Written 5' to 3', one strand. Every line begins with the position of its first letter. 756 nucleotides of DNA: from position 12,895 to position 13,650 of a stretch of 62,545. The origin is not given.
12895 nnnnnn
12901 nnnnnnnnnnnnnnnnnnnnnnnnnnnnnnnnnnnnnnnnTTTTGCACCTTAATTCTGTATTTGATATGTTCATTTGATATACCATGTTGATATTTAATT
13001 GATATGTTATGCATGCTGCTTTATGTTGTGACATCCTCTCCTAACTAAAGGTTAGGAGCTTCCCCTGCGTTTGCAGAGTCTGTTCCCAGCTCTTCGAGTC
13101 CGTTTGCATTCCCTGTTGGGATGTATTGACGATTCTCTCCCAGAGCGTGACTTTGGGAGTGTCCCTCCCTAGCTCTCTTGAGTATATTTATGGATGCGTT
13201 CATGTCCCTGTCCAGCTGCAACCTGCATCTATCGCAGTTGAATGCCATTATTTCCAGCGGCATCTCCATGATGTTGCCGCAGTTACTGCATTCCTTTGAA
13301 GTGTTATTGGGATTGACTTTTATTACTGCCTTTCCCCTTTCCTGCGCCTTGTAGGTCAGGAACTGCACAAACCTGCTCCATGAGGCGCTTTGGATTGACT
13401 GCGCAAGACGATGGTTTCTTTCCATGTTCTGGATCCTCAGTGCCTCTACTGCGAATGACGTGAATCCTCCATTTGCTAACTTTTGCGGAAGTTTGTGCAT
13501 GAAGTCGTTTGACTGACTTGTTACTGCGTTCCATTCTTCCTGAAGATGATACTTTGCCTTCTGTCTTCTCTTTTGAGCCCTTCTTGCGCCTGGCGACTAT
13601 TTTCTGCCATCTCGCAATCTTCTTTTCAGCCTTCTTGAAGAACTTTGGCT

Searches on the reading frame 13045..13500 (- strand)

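Call 31: search_protein_families(library=pfam, proteins=[window:13045-13500:-], max_evalue=0.01)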
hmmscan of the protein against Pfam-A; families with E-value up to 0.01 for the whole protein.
window:13045-13500:- (151 aa): 3 families
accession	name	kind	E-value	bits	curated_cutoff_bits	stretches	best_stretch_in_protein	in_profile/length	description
PF07282.18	Cas12f1-like_TNB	-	4.1e-24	84.9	26.3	1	41-106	1-60/60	Cas12f1-like, TNB domain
PF23547.1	Zn_ribbon_FGT1_1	-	0.0037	17.2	27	1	71-95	5-29/35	FORGETTER1 first zinc ribbon domain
PF00130.28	C1_1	-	0.0069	16.6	26.5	0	66-96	9-38/53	Phorbol esters/diacylglycerol binding domain (C1 domain)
